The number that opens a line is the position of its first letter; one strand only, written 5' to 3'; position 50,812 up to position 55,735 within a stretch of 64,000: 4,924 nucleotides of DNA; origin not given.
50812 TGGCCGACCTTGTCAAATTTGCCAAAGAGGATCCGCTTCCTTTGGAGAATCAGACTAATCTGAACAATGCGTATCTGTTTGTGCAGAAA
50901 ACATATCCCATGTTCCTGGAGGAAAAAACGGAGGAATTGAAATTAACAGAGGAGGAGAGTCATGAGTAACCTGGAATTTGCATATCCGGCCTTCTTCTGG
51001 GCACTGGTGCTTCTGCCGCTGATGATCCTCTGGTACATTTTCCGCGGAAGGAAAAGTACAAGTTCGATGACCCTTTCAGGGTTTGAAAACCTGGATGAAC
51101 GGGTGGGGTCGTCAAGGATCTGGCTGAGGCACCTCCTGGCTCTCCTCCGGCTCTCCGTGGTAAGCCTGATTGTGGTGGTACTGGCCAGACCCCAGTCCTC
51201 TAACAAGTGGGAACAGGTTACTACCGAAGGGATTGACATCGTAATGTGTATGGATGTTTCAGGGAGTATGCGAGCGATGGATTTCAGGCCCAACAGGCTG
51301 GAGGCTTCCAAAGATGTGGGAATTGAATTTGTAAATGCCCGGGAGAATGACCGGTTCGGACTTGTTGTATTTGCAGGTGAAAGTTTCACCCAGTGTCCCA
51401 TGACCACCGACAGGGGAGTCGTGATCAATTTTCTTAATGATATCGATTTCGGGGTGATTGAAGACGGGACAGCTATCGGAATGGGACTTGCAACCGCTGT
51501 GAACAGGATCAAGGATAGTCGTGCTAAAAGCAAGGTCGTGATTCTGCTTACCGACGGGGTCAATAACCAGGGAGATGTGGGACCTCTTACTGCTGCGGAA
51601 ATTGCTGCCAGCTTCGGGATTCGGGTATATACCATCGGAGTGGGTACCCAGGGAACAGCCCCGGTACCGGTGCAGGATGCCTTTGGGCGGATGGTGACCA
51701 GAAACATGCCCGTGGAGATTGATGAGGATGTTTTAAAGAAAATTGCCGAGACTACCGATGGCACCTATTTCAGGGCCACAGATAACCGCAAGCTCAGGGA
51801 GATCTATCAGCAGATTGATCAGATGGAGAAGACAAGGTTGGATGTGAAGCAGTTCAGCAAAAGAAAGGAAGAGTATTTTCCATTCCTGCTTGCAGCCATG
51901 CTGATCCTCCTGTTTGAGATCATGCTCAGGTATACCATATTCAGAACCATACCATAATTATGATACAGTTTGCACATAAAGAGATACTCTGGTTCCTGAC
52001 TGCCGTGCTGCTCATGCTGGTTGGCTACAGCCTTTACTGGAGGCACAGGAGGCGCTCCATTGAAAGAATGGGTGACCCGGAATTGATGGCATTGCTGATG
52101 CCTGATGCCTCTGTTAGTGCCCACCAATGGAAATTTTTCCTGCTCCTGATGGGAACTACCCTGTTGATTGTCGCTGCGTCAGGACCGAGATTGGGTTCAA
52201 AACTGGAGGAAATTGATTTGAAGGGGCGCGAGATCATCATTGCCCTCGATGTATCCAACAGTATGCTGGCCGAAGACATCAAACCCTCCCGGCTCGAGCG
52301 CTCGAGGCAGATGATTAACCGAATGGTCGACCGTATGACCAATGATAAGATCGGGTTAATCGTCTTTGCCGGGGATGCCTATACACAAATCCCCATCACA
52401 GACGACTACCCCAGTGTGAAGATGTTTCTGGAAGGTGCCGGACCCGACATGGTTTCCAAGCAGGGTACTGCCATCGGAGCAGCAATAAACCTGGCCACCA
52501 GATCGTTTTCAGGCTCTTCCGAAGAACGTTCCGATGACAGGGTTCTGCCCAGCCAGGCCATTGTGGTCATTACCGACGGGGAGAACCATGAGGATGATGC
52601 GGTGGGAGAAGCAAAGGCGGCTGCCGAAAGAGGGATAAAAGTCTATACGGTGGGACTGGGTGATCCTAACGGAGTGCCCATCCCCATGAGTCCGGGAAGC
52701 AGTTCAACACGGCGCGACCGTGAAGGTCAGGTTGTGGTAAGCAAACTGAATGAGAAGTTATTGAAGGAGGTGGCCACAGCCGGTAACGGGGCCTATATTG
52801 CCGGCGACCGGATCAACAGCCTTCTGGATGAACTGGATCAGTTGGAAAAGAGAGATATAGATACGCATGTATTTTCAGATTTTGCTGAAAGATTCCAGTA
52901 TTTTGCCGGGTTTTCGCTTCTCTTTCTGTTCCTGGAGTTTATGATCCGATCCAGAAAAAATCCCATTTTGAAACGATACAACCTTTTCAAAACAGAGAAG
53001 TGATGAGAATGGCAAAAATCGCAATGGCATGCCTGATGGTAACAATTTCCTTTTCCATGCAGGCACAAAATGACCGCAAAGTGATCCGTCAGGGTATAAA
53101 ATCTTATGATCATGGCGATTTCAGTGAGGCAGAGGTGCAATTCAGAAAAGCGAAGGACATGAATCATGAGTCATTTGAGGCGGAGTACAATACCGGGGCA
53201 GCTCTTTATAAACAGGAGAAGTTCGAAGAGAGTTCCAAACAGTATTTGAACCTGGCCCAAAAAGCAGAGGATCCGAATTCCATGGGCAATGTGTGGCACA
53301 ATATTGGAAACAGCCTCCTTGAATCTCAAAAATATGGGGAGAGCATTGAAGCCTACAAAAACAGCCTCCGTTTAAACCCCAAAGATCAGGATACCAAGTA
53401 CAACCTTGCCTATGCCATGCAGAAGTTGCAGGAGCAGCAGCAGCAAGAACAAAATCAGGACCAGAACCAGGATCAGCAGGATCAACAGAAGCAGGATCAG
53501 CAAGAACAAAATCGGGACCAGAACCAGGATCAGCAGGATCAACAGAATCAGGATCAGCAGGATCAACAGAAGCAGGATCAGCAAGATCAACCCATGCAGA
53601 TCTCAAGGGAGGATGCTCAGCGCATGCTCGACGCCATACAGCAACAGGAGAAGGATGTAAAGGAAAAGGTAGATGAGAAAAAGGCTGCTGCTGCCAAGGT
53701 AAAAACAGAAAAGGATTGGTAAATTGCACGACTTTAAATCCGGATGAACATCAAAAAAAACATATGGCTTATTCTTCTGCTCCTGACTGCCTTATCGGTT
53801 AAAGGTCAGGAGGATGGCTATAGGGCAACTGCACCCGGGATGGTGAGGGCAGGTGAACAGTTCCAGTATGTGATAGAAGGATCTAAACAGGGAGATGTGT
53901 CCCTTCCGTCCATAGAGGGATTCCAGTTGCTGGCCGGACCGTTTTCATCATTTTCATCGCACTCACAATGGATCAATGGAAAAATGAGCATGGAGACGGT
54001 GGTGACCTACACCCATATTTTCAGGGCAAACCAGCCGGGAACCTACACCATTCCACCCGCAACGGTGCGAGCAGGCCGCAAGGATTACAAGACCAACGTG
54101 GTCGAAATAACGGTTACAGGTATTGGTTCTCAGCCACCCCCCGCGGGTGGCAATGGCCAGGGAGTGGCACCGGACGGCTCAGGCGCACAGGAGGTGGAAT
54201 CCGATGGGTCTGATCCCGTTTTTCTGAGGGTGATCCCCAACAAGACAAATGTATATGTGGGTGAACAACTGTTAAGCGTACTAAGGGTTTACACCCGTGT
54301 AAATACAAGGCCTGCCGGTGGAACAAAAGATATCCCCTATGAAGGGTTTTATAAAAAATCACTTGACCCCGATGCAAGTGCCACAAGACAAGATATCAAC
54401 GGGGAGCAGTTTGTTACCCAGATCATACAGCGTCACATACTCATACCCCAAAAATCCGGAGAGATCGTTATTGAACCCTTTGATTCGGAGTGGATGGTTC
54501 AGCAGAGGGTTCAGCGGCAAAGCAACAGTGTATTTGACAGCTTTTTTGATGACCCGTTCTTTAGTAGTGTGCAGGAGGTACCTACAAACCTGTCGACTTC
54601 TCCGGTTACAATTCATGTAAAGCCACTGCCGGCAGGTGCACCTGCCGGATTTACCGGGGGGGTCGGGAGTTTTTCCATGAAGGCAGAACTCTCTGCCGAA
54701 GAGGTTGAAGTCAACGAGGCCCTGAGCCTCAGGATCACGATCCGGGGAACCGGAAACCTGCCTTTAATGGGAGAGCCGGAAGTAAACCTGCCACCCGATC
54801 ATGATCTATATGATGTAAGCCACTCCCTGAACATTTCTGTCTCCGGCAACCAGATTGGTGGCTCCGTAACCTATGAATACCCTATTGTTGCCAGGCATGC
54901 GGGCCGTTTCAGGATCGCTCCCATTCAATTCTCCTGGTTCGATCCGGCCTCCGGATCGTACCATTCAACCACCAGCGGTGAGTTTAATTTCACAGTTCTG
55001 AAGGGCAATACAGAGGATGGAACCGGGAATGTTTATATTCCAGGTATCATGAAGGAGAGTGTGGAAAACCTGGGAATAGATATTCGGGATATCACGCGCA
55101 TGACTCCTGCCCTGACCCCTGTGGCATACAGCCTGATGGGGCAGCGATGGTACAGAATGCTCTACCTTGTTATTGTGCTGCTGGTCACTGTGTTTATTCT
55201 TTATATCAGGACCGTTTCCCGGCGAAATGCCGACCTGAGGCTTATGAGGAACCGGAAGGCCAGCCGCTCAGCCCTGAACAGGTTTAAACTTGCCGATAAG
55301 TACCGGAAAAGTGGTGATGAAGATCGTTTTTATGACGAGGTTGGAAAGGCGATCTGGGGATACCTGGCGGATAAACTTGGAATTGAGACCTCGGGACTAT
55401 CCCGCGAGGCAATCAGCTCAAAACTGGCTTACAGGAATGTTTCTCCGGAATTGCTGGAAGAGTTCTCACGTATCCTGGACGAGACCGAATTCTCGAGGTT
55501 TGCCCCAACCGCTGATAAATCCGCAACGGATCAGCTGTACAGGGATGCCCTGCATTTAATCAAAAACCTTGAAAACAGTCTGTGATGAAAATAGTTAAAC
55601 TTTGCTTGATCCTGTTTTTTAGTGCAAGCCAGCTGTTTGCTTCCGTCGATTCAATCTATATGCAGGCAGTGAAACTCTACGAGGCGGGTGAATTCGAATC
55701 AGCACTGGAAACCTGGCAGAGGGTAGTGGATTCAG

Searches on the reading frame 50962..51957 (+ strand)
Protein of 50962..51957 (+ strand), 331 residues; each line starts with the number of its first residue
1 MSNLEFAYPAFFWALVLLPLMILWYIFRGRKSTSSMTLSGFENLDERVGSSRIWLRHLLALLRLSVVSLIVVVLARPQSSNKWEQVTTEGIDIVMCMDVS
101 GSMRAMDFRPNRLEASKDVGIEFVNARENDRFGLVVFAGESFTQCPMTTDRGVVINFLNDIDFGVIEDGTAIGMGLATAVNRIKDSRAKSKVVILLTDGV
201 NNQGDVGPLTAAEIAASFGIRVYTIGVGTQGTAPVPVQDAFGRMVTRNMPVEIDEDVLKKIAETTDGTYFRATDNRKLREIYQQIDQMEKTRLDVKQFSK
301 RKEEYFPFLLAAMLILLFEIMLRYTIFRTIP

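Call 19: search_protein_families(library=pfam, proteins=[window:50962-51957:+], max_evalue=0.0001)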
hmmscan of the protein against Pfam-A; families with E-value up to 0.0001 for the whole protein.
window:50962-51957:+ (331 aa): 4 families
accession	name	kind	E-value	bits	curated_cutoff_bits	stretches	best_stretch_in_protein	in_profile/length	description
PF00092.34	VWA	-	3e-23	83.4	23.8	1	92-284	1-174/174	von Willebrand factor type A domain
PF13519.12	VWA_2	-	2.4e-21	76.8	27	1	93-199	1-106/107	von Willebrand factor type A domain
PF07584.16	BatA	-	5.1e-13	49.7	25.9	1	4-77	2-77/77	Aerotolerance regulator N-terminal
PF01882.25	DUF58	-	4.3e-06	26.5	23.4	1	91-203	36-147/216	Protein of unknown function DUF58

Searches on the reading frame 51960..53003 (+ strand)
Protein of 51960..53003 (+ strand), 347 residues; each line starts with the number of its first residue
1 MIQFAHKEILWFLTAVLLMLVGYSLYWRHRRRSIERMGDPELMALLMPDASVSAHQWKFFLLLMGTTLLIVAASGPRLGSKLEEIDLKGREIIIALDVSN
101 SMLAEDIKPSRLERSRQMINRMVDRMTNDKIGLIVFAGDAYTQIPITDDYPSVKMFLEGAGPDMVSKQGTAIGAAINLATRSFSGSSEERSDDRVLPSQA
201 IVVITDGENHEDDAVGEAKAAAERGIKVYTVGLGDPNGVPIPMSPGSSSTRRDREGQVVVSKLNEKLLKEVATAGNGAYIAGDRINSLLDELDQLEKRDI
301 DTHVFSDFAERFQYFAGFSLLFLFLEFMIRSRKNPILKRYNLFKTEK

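Call 20: search_protein_families(library=pfam, proteins=[window:51960-53003:+], max_evalue=0.0001)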
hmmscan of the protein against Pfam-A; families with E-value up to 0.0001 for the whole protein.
window:51960-53003:+ (347 aa): 2 families
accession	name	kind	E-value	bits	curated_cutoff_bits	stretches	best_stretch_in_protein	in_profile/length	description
PF00092.34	VWA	-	9.5e-20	72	23.8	1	92-236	2-142/174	von Willebrand factor type A domain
PF13519.12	VWA_2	-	3.4e-19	69.9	27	1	92-208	1-107/107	von Willebrand factor type A domain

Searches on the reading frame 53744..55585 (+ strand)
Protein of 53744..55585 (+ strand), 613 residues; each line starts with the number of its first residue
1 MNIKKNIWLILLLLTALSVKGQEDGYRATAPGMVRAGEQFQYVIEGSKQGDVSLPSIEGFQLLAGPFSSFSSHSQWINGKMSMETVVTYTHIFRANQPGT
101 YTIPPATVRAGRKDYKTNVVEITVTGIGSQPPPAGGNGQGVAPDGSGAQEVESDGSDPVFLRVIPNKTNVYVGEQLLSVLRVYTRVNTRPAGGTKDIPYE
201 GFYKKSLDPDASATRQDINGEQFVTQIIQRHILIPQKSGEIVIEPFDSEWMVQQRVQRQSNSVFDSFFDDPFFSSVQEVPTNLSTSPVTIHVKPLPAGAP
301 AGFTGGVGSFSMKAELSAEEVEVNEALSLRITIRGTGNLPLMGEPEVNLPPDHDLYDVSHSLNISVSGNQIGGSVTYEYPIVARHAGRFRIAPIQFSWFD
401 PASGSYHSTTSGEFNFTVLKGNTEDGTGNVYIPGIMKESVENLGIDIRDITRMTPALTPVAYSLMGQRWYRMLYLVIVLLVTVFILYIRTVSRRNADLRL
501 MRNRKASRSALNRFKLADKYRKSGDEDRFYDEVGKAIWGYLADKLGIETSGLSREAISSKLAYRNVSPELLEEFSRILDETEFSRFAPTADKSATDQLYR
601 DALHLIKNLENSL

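Call 20: search_protein_families(library=pfam, proteins=[window:53744-55585:+], max_evalue=0.0001)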
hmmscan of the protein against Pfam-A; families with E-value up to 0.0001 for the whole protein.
window:53744-55585:+ (613 aa): 1 family
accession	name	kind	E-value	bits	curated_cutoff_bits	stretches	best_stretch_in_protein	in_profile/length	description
PF13584.12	BatD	-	9.4e-38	129.2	24.1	2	30-124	4-92/92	BatD DUF11 like domain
